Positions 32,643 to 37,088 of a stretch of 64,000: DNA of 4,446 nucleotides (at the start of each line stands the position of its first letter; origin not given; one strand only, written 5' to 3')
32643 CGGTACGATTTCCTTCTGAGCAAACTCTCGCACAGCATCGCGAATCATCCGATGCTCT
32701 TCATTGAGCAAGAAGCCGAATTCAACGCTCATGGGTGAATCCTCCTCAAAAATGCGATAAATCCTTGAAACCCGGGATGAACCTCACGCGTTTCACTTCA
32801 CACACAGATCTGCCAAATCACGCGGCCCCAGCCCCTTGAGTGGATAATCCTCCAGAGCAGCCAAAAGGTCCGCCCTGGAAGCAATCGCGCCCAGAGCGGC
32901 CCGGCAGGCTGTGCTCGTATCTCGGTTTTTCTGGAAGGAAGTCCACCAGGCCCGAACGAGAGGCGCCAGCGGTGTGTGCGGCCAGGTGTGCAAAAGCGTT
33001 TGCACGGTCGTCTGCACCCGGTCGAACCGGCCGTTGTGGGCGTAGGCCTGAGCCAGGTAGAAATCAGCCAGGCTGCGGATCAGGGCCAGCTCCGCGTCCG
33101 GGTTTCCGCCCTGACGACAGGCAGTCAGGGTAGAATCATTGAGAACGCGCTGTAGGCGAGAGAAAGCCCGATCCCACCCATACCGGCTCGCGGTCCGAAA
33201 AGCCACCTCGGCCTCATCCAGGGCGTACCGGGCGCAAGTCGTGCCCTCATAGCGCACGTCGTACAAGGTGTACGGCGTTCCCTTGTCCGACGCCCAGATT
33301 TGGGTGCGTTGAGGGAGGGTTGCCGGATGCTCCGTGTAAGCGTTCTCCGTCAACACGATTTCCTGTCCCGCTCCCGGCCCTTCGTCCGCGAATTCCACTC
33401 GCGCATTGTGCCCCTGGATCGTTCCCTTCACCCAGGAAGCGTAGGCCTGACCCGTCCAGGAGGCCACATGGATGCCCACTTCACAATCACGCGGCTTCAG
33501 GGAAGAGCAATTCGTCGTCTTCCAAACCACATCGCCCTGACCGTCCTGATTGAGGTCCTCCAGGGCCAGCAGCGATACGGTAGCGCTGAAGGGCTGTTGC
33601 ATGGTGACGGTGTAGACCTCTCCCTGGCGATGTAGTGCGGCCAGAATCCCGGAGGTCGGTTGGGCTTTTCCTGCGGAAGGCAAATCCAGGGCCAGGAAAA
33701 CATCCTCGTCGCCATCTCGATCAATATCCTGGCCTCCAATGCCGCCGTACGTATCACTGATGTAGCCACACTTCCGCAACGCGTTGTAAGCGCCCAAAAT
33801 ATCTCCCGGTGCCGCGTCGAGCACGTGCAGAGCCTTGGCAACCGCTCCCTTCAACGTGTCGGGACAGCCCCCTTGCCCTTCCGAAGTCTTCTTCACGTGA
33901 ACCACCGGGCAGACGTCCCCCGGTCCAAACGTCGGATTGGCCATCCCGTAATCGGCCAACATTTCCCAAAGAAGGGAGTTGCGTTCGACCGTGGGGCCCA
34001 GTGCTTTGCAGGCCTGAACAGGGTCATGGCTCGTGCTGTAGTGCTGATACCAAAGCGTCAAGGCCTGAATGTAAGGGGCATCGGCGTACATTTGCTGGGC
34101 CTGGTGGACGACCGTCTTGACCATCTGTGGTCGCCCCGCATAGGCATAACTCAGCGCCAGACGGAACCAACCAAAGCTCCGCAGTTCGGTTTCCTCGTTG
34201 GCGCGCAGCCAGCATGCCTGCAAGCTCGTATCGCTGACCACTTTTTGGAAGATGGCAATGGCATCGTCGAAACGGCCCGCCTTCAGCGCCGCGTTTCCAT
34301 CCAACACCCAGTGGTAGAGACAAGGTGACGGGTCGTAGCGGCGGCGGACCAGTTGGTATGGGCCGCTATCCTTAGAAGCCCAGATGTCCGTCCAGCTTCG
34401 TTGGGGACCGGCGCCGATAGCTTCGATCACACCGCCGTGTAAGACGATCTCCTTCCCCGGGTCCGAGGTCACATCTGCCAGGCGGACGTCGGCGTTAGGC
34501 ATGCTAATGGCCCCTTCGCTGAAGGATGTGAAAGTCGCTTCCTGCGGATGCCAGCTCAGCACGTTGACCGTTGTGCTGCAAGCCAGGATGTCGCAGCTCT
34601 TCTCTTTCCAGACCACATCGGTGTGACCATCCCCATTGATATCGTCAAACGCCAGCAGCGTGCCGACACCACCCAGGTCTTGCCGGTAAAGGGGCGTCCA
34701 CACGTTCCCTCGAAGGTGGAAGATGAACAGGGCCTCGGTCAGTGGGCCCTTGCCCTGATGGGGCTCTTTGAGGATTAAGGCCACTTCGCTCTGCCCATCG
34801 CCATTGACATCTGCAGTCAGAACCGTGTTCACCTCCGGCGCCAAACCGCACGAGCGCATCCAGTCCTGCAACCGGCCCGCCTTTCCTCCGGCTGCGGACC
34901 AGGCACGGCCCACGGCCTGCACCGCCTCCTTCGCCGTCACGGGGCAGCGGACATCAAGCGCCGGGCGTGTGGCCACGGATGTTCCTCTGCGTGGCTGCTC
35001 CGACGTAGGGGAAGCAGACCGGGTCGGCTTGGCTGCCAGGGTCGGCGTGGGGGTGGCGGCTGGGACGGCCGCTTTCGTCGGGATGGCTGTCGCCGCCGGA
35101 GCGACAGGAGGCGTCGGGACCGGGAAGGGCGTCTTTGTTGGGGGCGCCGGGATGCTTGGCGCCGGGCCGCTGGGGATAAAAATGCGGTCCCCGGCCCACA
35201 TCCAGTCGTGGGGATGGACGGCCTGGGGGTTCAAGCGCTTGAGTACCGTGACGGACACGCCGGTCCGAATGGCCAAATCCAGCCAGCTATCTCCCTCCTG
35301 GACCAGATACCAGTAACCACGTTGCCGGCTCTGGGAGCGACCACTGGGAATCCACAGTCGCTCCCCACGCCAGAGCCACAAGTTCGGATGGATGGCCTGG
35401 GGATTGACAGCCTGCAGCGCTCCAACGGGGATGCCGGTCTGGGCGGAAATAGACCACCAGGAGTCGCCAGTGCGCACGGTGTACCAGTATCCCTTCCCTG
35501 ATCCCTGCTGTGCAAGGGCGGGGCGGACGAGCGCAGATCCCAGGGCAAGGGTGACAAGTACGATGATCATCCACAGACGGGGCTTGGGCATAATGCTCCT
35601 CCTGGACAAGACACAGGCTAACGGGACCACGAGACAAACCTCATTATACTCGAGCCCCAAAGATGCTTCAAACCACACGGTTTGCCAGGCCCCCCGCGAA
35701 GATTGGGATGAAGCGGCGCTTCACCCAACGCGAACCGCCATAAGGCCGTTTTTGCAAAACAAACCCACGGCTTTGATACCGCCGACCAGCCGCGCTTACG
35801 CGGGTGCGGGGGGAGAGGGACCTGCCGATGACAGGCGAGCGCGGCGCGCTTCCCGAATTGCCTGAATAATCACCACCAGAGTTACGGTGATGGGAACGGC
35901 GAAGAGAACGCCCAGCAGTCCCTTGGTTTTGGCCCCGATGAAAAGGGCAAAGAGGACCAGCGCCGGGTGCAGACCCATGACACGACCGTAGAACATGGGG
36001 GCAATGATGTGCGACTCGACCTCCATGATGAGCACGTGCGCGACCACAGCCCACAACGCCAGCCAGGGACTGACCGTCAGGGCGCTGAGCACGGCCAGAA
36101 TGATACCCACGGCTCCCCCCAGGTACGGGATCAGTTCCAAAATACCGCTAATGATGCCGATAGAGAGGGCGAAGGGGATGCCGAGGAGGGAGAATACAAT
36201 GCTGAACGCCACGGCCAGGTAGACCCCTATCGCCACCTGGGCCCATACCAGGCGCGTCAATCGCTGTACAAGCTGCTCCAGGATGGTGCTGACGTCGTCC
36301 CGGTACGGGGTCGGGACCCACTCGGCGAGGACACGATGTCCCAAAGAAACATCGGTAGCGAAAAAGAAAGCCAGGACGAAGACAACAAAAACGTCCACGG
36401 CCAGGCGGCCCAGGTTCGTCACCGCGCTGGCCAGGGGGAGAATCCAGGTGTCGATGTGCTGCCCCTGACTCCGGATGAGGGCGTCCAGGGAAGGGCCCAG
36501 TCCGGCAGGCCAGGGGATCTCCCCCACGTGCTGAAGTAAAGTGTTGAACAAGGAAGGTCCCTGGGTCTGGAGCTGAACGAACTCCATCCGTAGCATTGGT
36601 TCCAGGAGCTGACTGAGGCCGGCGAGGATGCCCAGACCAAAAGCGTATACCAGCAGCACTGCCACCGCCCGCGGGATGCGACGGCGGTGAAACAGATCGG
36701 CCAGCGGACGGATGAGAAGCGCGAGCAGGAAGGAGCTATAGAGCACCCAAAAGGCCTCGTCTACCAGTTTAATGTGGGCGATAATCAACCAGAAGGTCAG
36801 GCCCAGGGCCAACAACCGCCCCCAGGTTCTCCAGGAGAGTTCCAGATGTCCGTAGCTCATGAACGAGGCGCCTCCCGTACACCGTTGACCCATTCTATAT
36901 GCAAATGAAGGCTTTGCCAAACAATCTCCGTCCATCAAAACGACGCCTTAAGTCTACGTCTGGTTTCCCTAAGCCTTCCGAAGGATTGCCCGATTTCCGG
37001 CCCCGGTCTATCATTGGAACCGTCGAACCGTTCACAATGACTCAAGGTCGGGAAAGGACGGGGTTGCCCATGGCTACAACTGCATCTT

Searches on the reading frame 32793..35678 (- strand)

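Call 55: search_protein_families(library=pfam, proteins=[window:32793-35678:-], max_evalue=0.0001)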
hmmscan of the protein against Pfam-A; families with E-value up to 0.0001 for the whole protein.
window:32793-35678:- (961 aa): 5 families
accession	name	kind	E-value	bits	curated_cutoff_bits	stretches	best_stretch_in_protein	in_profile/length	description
PF01476.26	LysM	-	3.1e-14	53.1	20.9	1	66-111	1-43/43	LysM domain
PF13517.12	FG-GAP_3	-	6.9e-10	39.8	26.9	0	290-357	1-61/61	FG-GAP-like repeat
PF01839.29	FG-GAP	-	7.5e-08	32.5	22.1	0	339-357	2-20/37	FG-GAP repeat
PF07719.23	TPR_2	-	1.1e-05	25.6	27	0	461-481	8-28/34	Tetratricopeptide repeat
PF13428.12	TPR_14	-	3.9e-05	24.4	23.5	0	874-904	6-36/44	Tetratricopeptide repeat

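Call 68: search_protein_families(library=ncbifam, proteins=[window:32793-35678:-], max_evalue=0.00001)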
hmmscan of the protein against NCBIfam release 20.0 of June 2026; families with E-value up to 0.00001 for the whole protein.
window:32793-35678:- (961 aa): 2 families
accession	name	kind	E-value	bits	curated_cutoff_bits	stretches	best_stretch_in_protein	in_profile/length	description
TIGR02899.1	spore_safA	subfamily_domain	3.2e-12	46.2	67.85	0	68-112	1-44/44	SafA/ExsA family spore coat assembly protein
NF042931.1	SAG1386_EF1546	equivalog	4.7e-11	43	80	0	114-164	102-153/158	SAG1386/EF1546 family surface-associated protein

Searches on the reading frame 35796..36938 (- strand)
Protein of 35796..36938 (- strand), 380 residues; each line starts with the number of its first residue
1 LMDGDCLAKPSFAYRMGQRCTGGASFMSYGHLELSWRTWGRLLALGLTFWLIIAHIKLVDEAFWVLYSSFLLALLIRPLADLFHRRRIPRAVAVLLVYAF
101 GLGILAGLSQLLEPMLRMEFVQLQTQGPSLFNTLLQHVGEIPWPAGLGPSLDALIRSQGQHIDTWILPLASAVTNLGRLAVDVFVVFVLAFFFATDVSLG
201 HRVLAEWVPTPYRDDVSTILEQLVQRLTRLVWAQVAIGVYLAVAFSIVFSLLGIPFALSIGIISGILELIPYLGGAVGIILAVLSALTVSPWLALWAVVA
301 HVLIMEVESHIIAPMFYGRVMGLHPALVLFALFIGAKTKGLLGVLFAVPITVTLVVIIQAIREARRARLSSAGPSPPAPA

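Call 55: search_protein_families(library=pfam, proteins=[window:35796-36938:-], max_evalue=0.0001)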
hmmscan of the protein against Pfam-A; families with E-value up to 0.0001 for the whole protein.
window:35796-36938:- (380 aa): 1 family
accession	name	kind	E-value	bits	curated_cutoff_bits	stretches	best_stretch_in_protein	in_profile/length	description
PF01594.21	AI-2E_transport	-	1.6e-51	175.9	34.3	1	44-361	3-326/327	AI-2E family transporter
